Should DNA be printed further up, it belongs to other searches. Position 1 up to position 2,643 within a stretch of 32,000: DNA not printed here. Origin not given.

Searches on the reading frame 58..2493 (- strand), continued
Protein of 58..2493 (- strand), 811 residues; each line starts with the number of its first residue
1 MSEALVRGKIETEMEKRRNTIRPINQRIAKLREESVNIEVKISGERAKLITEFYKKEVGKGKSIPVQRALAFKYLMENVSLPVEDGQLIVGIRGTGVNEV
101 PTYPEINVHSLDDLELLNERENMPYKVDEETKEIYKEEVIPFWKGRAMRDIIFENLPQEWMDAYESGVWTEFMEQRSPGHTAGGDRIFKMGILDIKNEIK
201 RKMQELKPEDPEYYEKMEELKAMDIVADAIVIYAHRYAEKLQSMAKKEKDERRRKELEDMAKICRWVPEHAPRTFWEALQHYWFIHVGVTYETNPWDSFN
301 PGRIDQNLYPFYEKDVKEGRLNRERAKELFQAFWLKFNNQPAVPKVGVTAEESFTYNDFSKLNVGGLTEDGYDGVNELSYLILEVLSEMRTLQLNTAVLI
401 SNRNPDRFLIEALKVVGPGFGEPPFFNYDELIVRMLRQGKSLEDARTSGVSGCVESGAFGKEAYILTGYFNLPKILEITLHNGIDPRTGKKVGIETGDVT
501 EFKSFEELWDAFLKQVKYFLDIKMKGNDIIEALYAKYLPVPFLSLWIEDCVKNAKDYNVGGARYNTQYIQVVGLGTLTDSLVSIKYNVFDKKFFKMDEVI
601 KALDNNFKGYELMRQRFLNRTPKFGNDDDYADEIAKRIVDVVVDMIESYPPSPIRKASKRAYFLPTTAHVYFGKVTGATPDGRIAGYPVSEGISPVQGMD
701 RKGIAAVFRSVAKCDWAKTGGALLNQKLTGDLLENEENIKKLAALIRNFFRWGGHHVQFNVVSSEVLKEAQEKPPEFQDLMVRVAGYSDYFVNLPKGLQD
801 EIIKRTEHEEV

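Call 41: search_protein_families(library=pfam, proteins=[L092:4838-5938:+, L018:8503-9558:+, L044:3789-4832:-, L062:2734-3717:-, L052:7591-8616:-, L022:4364-5710:-, L018:11745-12212:+, L033:3687-4040:+, L016:9078-9638:+, L013:6458-6898:+], max_evalue=0.001)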
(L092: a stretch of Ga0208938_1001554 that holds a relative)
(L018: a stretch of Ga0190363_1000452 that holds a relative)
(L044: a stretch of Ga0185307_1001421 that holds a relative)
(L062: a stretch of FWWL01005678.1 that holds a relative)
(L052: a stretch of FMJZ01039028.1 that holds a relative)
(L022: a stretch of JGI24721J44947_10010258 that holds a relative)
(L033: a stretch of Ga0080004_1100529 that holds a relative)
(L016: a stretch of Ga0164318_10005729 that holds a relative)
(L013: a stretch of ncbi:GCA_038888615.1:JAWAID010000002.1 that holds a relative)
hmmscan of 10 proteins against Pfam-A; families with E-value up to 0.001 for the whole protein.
L092:4838-5938:+ (366 aa): 2 families
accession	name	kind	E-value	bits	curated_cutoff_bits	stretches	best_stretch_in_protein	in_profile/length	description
PF00557.29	Peptidase_M24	-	1.4e-56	192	23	1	147-349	1-207/208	Metallopeptidase family M24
PF01321.24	Creatinase_N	-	1.5e-17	64.8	22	1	32-140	22-128/128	Creatinase/Prolidase N-terminal domain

L018:8503-9558:+ (351 aa): 2 families
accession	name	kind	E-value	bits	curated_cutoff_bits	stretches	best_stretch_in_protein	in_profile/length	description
PF05544.16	Pro_racemase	-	2.1e-118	395.6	27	1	26-348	2-324/325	Proline racemase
PF02567.21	PhzC-PhzF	-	0.00027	21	27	1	105-171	65-127/281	Phenazine biosynthesis-like protein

L044:3789-4832:- (347 aa): 0 families

L062:2734-3717:- (327 aa): 1 family
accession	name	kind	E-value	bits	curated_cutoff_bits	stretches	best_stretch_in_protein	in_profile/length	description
PF02653.21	BPD_transp_2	-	7.6e-45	153.6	26.8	1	44-300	7-265/269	Branched-chain amino acid transport system / permease component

L052:7591-8616:- (341 aa): 2 families
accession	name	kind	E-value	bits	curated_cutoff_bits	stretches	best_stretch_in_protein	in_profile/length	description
PF00528.27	BPD_transp_1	-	1.1e-38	133.2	26.4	1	116-335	2-183/184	Binding-protein-dependent transport system inner membrane component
PF19300.4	BPD_transp_1_N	-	8.1e-11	42.6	23.8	1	6-94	4-104/114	Binding-prot-dependent transport system membrane comp, N-term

L022:4364-5710:- (448 aa): 2 families
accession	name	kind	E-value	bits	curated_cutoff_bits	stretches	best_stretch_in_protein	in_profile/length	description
PF13458.12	Peripla_BP_6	-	4.8e-33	115.7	31.7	1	70-415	1-331/343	Periplasmic binding protein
PF01094.35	ANF_receptor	-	9.1e-26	91.2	25.4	1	95-423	7-351/353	Receptor family ligand binding region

L018:11745-12212:+ (155 aa): 15 families
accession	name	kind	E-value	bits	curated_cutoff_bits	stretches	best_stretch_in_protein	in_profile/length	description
PF01037.27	AsnC_trans_reg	-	6.6e-20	71.2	25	1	76-145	1-72/73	Lrp/AsnC ligand binding domain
PF13412.12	HTH_24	-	4.3e-18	65.1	21.9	1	10-57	1-48/48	Winged helix-turn-helix DNA-binding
PF13404.12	HTH_AsnC-type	-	1.2e-16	60.7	27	1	10-51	1-42/42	AsnC-type helix-turn-helix domain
PF22451.2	NirdL-like_HTH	-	1.7e-07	31.2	27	1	14-56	1-46/47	Siroheme decarboxylase NirDL-like HTH domain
PF01978.25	TrmB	-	1.1e-06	28.8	25.6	1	10-58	6-54/68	Sugar-specific transcriptional regulator TrmB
PF25212.1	HVO_A0114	-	6e-06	26.4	27.6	1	4-58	14-68/84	HVO_A0114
PF01022.26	HTH_5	-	1.6e-05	25.1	22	1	12-58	2-47/47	Bacterial regulatory protein, arsR family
PF09339.16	HTH_IclR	-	2.1e-05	24.6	22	1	16-57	7-49/52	IclR helix-turn-helix domain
PF08279.18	HTH_11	-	3.5e-05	24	25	1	16-55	4-44/55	HTH domain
PF03927.19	NapD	-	5.2e-05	23.7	28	1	76-139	6-68/76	NapD protein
PF22482.2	AsnC_trans_reg_3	-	0.00037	21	24.4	0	86-149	25-88/95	PF0864 C-terminal dimeric alpha+beta barrel domain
PF13463.12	HTH_27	-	0.00043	20.9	22.2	1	14-58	5-50/68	Winged helix DNA-binding domain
PF12840.13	HTH_20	-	0.00067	20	27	0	10-57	2-49/51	Helix-turn-helix domain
PF13545.12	HTH_Crp_2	-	0.00067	20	27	0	30-68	26-67/70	Crp-like helix-turn-helix domain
PF01726.22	LexA_DNA_bind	-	0.00069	19.8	23.7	0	28-57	26-57/65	LexA DNA binding domain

L033:3687-4040:+ (117 aa): 1 family
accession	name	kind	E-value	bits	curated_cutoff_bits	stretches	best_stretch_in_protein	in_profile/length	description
PF19585.4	DUF6092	-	2e-20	73.3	28.7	1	23-108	3-86/86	Family of unknown function (DUF6092)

L016:9078-9638:+ (186 aa): 1 family
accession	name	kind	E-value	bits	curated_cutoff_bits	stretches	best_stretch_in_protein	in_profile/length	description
PF13526.11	DUF4125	-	3.5e-39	135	25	1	5-173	2-197/197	Protein of unknown function (DUF4125)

L013:6458-6898:+ (146 aa): 1 family
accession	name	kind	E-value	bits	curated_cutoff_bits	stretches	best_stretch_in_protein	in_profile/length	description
PF00582.32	Usp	-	0.0001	23.3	24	1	8-139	4-140/141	Universal stress protein family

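Call 44: search_protein_families(library=pfam, proteins=[L016:9631-10644:+, L016:10650-11990:-, L016:3398-4477:-, L016:4509-4994:-, L016:5060-5530:+, L016:2084-2992:+, L016:1103-1843:+, L026:265-1053:-, L026:1094-1390:-], max_evalue=0.001)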
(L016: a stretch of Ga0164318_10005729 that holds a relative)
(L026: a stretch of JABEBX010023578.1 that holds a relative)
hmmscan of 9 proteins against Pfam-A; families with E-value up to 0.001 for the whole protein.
L016:9631-10644:+ (337 aa): 1 family
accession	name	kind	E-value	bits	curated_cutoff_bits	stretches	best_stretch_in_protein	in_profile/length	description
PF00491.26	Arginase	-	7.2e-66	222.9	22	1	56-330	2-276/280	Arginase family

L016:10650-11990:- (446 aa): 1 family
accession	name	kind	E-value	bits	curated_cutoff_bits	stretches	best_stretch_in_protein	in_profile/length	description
PF00474.23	SSF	-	5.5e-66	223.5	22.8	1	2-352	54-406/406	Sodium:solute symporter family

L016:3398-4477:- (359 aa): 6 families
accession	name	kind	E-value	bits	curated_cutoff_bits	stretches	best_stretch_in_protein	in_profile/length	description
PF02568.20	ThiI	-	1.2e-57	195.1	20.5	1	163-357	1-195/197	Thiamine biosynthesis protein (ThiI)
PF22025.1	ThiI_fer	-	8.9e-19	68.2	25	1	1-69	1-72/72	ThiI ferredoxin-like domain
PF02926.22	THUMP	-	2e-15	57.4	20.6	1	88-152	17-84/84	THUMP domain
PF06508.19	QueC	-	1.5e-05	25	22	0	168-218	2-48/210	Queuosine biosynthesis protein QueC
PF02540.23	NAD_synthase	-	0.00019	21.1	21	1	165-239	18-94/242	NAD synthase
PF03054.22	tRNA_Me_trans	-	0.00031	20.9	20.6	1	167-204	2-39/202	tRNA methyl transferase HUP domain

L016:4509-4994:- (161 aa): 0 families

L016:5060-5530:+ (156 aa): 0 families

L016:2084-2992:+ (302 aa): 6 families
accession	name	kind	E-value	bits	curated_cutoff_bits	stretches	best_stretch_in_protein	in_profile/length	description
PF01189.24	Methyltr_RsmB-F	-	1.4e-50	172.2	27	1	100-301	3-199/199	16S rRNA methyltransferase RsmB/F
PF13847.12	Methyltransf_31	-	4.2e-07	30.2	27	1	104-236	2-120/145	Methyltransferase domain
PF17125.10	Methyltr_RsmF_N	-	5.3e-07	30.4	34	1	18-91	16-85/86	N-terminal domain of 16S rRNA methyltransferase RsmF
PF21148.3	NSUN5_fdxn-like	-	1.7e-05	25.6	24.5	1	31-58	2-29/78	NOL1/NOP2/Sun domain family member 5, ferredoxin-like domain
PF22458.1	RsmF-B_ferredox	-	3e-05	24.5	27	1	27-59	25-57/74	Methyltr_RsmF/B-like, ferredoxin-like domain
PF01135.25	PCMT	-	0.00037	20.8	20.3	1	47-167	25-135/210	Protein-L-isoaspartate(D-aspartate) O-methyltransferase (PCMT)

L016:1103-1843:+ (246 aa): 2 families
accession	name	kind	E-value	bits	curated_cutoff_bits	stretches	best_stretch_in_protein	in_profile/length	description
PF21948.1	LplA-B_cat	-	3e-51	174.7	27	1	15-209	3-200/200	Lipoyl protein ligase A/B catalytic domain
PF03099.24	BPL_LplA_LipB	-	3.8e-15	56.4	21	1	48-158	2-133/133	Biotin/lipoate A/B protein ligase family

L026:265-1053:- (262 aa): 4 families
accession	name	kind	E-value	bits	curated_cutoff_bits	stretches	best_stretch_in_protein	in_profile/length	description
PF13561.12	adh_short_C2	-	3.7e-63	213.7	27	1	16-253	1-234/236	Enoyl-(Acyl carrier protein) reductase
PF00106.31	adh_short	-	5.6e-47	160.2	26.6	1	10-199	1-189/195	short chain dehydrogenase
PF23441.1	SDR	-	2.3e-08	34.2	27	1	64-255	66-256/258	SDR-like rossmann domain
PF08659.16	KR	-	1.6e-07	31.8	22.6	1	13-184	4-175/180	KR domain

L026:1094-1390:- (98 aa): 1 family
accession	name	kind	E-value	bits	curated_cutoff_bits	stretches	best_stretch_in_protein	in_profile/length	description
PF05598.16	DUF772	-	0.00013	22.3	23.1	1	51-93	11-58/74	Transposase domain (DUF772)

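Call 65: search_protein_families(library=ncbifam, proteins=[L044:3789-4832:-, L016:9631-10644:+, L018:8503-9558:+, L092:4838-5938:+, L016:10650-11990:-], max_evalue=0.00001)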
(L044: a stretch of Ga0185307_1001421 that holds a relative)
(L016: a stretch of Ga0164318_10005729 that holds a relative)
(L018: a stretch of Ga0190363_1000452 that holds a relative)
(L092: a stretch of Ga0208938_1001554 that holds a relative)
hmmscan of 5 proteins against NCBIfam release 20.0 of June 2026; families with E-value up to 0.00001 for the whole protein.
L044:3789-4832:- (347 aa): 0 families

L016:9631-10644:+ (337 aa): 5 families
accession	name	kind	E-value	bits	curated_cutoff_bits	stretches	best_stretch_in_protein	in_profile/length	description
NF002564.0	PRK02190.1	subfamily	1.8e-43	148.9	302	1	29-334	10-300/307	agmatinase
TIGR01230.1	agmatinase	equivalog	6.8e-43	147.3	174.3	1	50-332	8-273/275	agmatinase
TIGR01227.1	hutG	equivalog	5.9e-37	127.5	229.15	1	106-329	78-303/307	formimidoylglutamase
TIGR01229.1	rocF_arginase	equivalog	5.6e-22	78.4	227.6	1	124-322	68-283/300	arginase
NF010347.0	PRK13775.1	equivalog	4.9e-15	55.6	381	1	104-335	91-327/331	formimidoylglutamase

L018:8503-9558:+ (351 aa): 6 families
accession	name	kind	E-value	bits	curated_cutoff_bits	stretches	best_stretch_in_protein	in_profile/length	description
NF045511.1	TransHydProDhtase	equivalog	7.4e-126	419.8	540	1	21-351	5-335/335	trans-3-hydroxy-L-proline dehydratase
NF010576.0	PRK13969.1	equivalog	1.5e-121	405.5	556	1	21-350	5-334/335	proline racemase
NF010578.0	PRK13971.1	equivalog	3.2e-92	309.2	376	1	24-350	7-332/333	4-hydroxyproline epimerase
NF047722.1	T3LHypDht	equivalog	1.8e-73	247.6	550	1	21-349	5-334/341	trans-3-hydroxy-L-proline dehydratase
NF052296.1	HdxProlEpimProt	equivalog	4.1e-62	210.3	450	1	24-348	2-308/309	4-hydroxyproline epimerase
NF010577.0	PRK13970.1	equivalog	1.1e-45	156.3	442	1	22-347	4-308/311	4-hydroxyproline epimerase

L092:4838-5938:+ (366 aa): 14 families
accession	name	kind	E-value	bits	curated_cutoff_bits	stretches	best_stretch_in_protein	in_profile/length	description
NF040821.1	dipep_PepQ_Arch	equivalog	2e-60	204.7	630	1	10-364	4-346/346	Xaa-Pro dipeptidase PepQ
NF007310.0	PRK09795.1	equivalog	2.7e-58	197.5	393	1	42-359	30-351/361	aminopeptidase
NF008131.0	PRK10879.1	equivalog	2.5e-25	89.2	465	1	134-358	167-419/438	Xaa-Pro aminopeptidase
NF010133.0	PRK13607.1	equivalog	3.7e-18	65.6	339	1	125-333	146-388/443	Xaa-Pro dipeptidase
NF043017.1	DimsulpropLyDddP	equivalog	4.3e-17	62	600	1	81-359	147-436/443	dimethylsulfonioproprionate lyase DddP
TIGR00500.1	met_pdase_I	equivalog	1.9e-16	60.3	171.35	1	139-317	2-183/247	type I methionyl aminopeptidase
NF038259.1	ectoine_DoeA_2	exception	1.5e-15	56.8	575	1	21-290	27-305/386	ectoine hydrolase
NF011720.0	PRK15173.1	subfamily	1.4e-13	50.6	420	1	125-364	100-340/343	peptidase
NF011173.0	PRK14575.1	equivalog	1.5e-13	50.5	850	1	125-364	163-403/406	putative peptidase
NF011174.0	PRK14576.1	subfamily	2.8e-13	49.5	487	1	136-364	173-402/405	putative endopeptidase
NF008970.0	PRK12318.1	equivalog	6.8e-12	45.2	267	1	140-336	43-248/291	methionyl aminopeptidase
TIGR02993.1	ectoine_eutD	equivalog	1.3e-07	31.1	613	1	99-358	114-382/391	ectoine hydrolase DoeA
TIGR00501.1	met_pdase_II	equivalog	2e-06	27.5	222.65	1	146-286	5-143/295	type II methionyl aminopeptidase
NF009533.0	PRK12897.1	equivalog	8e-06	25.4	488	0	137-315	1-186/248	type I methionyl aminopeptidase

L016:10650-11990:- (446 aa): 11 families
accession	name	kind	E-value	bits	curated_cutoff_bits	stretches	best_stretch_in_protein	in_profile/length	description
TIGR02121.1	Na_Pro_sym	equivalog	1.1e-95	321.2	515.5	1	2-399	84-474/488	sodium/proline symporter PutP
NF011948.0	PRK15419.1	equivalog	1.6e-67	228.5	955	1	2-365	88-449/502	sodium/proline symporter PutP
TIGR00813.1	sss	superfamily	4.8e-64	216.9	184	1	9-352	56-411/411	sodium/solute symporter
TIGR02119.1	panF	equivalog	7.7e-49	167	328.05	1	5-361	91-439/471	sodium/pantothenate symporter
TIGR03648.1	Na_symport_lg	subfamily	8.1e-32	110.4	320.75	2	240-367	361-489/547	VC_2705 family sodium/solute symporter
NF006903.2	PRK09395.1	subfamily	1.8e-20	72.8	750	1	3-359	115-478/552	cation/acetate symporter ActP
NF058657.1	MncbAcdTpMctC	equivalog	1.4e-19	70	670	1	21-358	104-451/527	monocarboxylic acid transporter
NF007790.0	PRK10484.1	equivalog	6.9e-18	64.8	401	1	21-405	103-492/527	solute:sodium symporter family transporter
TIGR02711.1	symport_actP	equivalog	1e-17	64.1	1099.25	1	3-358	112-474/549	cation/acetate symporter ActP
NF009135.0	PRK12488.1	subfamily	1.4e-17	63.5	850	1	4-358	113-474/549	cation/acetate symporter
NF046076.1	monocarbox_MctP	equivalog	4.3e-10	38.9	625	1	8-374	92-452/481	monocarboxylate uptake permease MctP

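Call 85: search_protein_families(library=pfam, alignment_id=A3, max_evalue=0.00001)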
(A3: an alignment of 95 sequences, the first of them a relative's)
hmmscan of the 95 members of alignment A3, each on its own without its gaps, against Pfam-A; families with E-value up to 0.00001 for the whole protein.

A. member 1, L012:5660-6760:- (366 aa): 2 families
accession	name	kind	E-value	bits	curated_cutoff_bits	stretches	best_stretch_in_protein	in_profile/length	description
PF00557.29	Peptidase_M24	-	3.1e-76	256.2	23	1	149-349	3-207/208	Metallopeptidase family M24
PF01321.24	Creatinase_N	-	9.5e-15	55.7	22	1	8-140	1-128/128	Creatinase/Prolidase N-terminal domain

B. families by the number of members that match (of 95 scanned): 57 families (the first 25 are shown)
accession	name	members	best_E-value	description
PF00557.29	Peptidase_M24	12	3.3e-78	Metallopeptidase family M24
PF01321.24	Creatinase_N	11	6e-30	Creatinase/Prolidase N-terminal domain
PF00005.33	ABC_tran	9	2.2e-36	ABC transporter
PF08352.17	oligo_HPY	7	2.2e-20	Oligopeptide/dipeptide transporter, C-terminal region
PF02463.25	SMC_N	6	5.6e-07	RecF/RecN/SMC N terminal domain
PF13304.12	AAA_21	5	1.8e-10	AAA domain, putative AbiEii toxin, Type IV TA system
PF02698.23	DUF218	4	9e-25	DUF218 domain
PF19585.4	DUF6092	4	4e-21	Family of unknown function (DUF6092)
PF13458.12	Peripla_BP_6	3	1.8e-46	Periplasmic binding protein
PF01094.35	ANF_receptor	3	2.4e-31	Receptor family ligand binding region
PF00465.25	Fe-ADH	3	4.3e-27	Iron-containing alcohol dehydrogenase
PF13685.12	Fe-ADH_2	3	5.3e-13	Iron-containing alcohol dehydrogenase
PF00171.27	Aldedh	2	5.8e-152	Aldehyde dehydrogenase family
PF05544.16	Pro_racemase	2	2.1e-118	Proline racemase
PF02826.25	2-Hacid_dh_C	2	3.4e-68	D-isomer specific 2-hydroxyacid dehydrogenase, NAD binding domain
PF13526.11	DUF4125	2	3.5e-39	Protein of unknown function (DUF4125)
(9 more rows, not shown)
